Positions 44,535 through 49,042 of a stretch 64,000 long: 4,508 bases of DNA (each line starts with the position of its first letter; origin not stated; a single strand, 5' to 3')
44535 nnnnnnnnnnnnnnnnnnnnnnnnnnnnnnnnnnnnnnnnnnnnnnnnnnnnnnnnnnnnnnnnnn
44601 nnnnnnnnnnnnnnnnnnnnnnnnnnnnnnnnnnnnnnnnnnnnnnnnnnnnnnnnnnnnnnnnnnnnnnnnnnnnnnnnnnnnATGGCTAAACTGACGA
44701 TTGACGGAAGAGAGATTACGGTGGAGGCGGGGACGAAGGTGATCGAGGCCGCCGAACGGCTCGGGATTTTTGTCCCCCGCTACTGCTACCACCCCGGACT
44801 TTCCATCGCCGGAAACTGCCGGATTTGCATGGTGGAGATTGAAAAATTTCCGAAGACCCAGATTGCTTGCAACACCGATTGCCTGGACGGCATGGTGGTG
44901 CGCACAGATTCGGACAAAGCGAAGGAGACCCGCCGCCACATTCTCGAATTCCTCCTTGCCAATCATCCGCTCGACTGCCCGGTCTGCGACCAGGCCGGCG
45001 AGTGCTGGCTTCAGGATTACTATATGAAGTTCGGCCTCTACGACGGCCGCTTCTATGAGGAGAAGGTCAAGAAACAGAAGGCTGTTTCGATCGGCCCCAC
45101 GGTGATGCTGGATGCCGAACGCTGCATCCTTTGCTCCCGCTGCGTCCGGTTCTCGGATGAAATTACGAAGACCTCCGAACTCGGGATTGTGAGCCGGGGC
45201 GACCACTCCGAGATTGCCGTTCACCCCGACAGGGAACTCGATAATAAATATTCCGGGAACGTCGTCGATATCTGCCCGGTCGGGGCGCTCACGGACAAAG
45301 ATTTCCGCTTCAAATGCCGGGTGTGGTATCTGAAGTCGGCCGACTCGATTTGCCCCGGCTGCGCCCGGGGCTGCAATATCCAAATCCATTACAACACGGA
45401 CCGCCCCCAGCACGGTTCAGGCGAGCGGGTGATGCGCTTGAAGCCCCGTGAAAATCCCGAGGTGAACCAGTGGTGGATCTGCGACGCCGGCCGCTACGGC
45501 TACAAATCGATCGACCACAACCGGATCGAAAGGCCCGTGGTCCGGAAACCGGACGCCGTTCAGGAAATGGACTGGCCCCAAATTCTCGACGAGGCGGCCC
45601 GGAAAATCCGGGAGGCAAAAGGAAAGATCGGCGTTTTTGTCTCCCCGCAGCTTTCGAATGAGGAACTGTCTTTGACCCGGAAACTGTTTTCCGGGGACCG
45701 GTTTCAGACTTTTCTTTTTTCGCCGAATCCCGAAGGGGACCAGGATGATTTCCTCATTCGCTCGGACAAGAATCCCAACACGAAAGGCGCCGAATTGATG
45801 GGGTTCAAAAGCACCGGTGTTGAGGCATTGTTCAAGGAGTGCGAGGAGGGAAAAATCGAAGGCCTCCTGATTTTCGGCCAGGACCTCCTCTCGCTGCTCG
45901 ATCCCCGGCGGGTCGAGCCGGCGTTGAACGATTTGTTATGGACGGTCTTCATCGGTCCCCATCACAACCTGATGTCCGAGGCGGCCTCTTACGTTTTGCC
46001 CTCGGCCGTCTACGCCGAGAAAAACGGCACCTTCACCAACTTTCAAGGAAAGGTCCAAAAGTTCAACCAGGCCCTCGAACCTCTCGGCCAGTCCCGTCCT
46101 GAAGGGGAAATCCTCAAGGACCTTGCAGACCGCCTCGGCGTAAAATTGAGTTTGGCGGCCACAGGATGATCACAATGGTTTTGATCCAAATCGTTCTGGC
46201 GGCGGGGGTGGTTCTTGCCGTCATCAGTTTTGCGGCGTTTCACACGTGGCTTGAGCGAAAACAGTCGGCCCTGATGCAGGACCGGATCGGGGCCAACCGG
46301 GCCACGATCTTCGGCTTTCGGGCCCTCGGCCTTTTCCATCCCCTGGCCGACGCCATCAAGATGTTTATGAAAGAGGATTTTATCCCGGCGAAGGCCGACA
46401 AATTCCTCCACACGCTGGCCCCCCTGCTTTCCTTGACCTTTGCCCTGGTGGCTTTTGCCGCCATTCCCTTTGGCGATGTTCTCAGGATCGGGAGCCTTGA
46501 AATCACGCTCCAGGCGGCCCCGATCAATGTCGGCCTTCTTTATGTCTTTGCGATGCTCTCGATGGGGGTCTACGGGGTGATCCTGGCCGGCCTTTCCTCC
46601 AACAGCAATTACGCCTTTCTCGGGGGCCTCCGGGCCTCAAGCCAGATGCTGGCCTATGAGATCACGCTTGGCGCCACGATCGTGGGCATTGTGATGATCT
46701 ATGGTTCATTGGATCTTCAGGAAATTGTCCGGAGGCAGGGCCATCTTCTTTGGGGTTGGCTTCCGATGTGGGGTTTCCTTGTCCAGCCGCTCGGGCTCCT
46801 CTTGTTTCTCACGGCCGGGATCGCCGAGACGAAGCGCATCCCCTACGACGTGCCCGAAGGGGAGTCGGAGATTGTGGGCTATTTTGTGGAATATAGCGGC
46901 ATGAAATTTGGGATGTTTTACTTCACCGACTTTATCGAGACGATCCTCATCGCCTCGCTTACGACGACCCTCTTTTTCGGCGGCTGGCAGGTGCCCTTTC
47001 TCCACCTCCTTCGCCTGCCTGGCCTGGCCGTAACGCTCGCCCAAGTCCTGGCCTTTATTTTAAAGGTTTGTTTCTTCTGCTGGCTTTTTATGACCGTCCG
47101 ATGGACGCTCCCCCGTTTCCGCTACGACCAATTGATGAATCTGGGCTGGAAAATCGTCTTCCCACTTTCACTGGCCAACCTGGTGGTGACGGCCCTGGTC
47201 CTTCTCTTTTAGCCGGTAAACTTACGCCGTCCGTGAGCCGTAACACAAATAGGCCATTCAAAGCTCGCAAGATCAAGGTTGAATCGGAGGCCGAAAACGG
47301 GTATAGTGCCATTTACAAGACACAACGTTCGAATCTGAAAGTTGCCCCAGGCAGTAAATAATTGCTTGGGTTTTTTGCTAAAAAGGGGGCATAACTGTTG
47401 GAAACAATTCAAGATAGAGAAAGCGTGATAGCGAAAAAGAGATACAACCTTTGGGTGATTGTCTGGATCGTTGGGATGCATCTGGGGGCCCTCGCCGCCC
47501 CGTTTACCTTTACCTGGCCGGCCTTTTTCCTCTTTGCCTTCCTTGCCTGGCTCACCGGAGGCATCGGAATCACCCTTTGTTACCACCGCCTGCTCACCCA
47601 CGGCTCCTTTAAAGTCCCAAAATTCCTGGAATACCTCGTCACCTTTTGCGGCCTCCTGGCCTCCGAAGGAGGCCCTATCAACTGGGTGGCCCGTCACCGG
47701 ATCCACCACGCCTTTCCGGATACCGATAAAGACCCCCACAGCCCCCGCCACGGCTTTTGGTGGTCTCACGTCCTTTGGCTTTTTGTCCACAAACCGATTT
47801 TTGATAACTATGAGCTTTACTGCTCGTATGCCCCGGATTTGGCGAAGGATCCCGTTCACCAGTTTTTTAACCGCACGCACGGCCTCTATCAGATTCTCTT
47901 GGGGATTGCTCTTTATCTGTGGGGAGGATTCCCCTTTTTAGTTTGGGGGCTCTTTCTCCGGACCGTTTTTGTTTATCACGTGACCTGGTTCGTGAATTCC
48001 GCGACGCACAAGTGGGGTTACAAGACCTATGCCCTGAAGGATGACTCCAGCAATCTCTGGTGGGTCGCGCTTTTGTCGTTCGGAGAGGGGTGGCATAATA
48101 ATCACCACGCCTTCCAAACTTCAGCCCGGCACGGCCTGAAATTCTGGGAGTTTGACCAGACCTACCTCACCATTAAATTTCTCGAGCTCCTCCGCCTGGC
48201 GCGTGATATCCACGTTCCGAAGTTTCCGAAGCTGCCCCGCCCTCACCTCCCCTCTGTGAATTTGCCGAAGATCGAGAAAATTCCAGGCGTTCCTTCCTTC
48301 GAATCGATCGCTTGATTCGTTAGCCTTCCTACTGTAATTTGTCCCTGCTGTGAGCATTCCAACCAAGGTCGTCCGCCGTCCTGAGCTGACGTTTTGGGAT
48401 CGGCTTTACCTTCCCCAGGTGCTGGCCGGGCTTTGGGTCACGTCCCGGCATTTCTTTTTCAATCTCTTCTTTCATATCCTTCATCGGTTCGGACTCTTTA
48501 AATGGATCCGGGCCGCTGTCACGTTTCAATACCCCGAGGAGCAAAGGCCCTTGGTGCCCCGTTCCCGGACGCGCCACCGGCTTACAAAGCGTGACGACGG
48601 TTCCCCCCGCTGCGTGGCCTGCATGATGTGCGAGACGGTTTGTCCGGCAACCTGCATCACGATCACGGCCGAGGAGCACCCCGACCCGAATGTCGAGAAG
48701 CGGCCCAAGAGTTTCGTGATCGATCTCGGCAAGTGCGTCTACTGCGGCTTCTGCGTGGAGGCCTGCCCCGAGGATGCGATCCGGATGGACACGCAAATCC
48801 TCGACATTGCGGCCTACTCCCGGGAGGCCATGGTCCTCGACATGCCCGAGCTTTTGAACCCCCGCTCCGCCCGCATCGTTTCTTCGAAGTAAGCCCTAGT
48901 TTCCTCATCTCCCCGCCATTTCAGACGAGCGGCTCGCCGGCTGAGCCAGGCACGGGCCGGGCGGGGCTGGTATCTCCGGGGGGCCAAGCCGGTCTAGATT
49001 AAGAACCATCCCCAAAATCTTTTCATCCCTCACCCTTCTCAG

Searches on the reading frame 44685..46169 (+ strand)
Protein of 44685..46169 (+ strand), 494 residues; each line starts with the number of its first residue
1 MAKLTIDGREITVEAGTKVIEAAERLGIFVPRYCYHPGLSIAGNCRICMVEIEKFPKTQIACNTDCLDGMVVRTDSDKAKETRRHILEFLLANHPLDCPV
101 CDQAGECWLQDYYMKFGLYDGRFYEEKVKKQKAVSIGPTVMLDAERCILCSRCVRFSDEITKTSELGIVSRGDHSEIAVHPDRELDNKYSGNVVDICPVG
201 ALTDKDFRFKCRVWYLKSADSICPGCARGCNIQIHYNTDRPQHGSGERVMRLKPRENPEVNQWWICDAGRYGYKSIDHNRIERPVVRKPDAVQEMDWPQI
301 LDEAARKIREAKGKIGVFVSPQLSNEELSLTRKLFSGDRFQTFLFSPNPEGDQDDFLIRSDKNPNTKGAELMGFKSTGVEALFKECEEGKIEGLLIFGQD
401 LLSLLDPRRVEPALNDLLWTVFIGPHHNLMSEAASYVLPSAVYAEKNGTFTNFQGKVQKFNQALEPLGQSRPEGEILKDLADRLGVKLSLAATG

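Call 11: search_protein_families(library=pfam, proteins=[window:44685-46169:+])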
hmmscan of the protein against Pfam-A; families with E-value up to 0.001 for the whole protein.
window:44685-46169:+ (494 aa): 8 families
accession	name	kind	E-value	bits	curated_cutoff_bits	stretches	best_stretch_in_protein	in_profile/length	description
PF22117.2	Fer4_Nqo3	-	3.2e-27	94.9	27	1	137-203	1-67/67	NADH-quinone oxidoreductase subunit 3, ferredoxin-like domain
PF00384.28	Molybdopterin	-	2.5e-18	66.7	24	1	381-483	249-353/353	Molybdopterin oxidoreductase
PF13510.11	Fer2_4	-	4.8e-18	65.4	22.8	1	3-76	5-81/82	2Fe-2S iron-sulfur cluster binding domain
PF10588.14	NADH-G_4Fe-4S_3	-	5.3e-17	61.5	27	1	83-120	1-38/40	NADH-ubiquinone oxidoreductase-G iron-sulfur binding region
PF04879.21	Molybdop_Fe4S4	-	4.3e-07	30.3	22.7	1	217-277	2-54/55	Molybdopterin oxidoreductase Fe4S4 domain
PF00111.32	Fer2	-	1e-06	29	21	1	5-53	2-48/77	2Fe-2S iron-sulfur cluster binding domain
PF22151.2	Fer4_NDSU1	-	1.3e-05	25.1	23.8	1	227-273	12-50/51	NADH-ubiquinone oxidoreductase NDSU1/NuoG-like, 4Fe-4S domain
PF13459.11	Fer4_15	-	0.00013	23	22.4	1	140-202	1-64/66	4Fe-4S single cluster domain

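Call 13: find_encoding_contigs(protein=window:44685-46169:+, flank=3000, max_places=10)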
Protein window:44685-46169:+ (494 aa): no gene with exactly this product is on record in the collection.

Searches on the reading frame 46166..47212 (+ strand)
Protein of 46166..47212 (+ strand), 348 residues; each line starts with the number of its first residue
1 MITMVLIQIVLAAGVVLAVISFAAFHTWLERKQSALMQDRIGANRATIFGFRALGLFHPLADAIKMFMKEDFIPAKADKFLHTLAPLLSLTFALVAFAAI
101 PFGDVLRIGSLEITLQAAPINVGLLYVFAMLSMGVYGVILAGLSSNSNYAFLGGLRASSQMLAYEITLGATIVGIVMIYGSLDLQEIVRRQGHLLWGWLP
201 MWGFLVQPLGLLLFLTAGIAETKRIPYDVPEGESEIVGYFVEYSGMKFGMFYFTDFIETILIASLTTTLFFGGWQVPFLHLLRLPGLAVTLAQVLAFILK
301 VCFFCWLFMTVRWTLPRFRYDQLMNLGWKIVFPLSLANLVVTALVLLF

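Call 11: search_protein_families(library=pfam, proteins=[window:46166-47212:+])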
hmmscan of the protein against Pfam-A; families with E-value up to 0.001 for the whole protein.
window:46166-47212:+ (348 aa): 1 family
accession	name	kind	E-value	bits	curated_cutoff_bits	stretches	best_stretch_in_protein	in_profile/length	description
PF00146.26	NADHdh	-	1e-105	353.8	27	1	14-343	5-298/298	NADH dehydrogenase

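Call 46: find_encoding_contigs(protein=window:46166-47212:+, flank=3000, max_places=8)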
Protein window:46166-47212:+ (348 aa): no gene with exactly this product is on record in the collection.

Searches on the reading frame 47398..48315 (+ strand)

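Call 76: search_protein_families(library=pfam, proteins=[window:47398-48315:+], max_evalue=0.001)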
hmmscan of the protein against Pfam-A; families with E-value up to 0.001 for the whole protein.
window:47398-48315:+ (305 aa): 1 family
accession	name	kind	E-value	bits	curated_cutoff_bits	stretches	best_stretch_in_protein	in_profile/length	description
PF00487.30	FA_desaturase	-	6.8e-20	72.3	29.7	1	39-251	2-230/253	Fatty acid desaturase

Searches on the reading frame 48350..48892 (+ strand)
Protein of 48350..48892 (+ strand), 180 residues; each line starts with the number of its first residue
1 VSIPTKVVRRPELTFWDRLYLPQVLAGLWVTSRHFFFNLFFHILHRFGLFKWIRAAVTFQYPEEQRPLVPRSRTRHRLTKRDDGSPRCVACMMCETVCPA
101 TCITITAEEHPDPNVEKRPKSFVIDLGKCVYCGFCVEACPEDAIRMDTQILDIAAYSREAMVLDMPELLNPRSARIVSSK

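Call 76: search_protein_families(library=pfam, proteins=[window:48350-48892:+], max_evalue=0.001)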
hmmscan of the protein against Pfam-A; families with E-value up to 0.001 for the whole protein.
window:48350-48892:+ (180 aa): 10 families
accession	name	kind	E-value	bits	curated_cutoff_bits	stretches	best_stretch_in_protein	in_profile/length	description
PF00037.32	Fer4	-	7.2e-11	41.9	21.1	1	123-145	2-24/24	4Fe-4S binding domain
PF12838.12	Fer4_7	-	5.2e-10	40.1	27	1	87-143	1-52/52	4Fe-4S dicluster domain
PF14697.11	Fer4_21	-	5.6e-08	33.2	35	1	124-147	3-29/59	4Fe-4S dicluster domain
PF13187.11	Fer4_9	-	9.7e-08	32.4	27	1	87-144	1-52/52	4Fe-4S dicluster domain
PF13183.11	Fer4_8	-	1.5e-07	32.3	27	0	126-140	2-16/68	4Fe-4S dicluster domain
PF13484.11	Fer4_16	-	2.6e-07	31.7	30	1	128-149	1-22/66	4Fe-4S double cluster binding domain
PF12797.12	Fer4_2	-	2.7e-07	30.5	24.5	1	122-141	3-22/22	4Fe-4S binding domain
PF12837.12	Fer4_6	-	4e-07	30.1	25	1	122-144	2-24/24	4Fe-4S binding domain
PF13237.11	Fer4_10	-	1.2e-06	28.8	25.5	2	87-140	8-53/53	4Fe-4S dicluster domain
PF13534.11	Fer4_17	-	1.3e-05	26.1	22.2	0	82-100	40-58/61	4Fe-4S dicluster domain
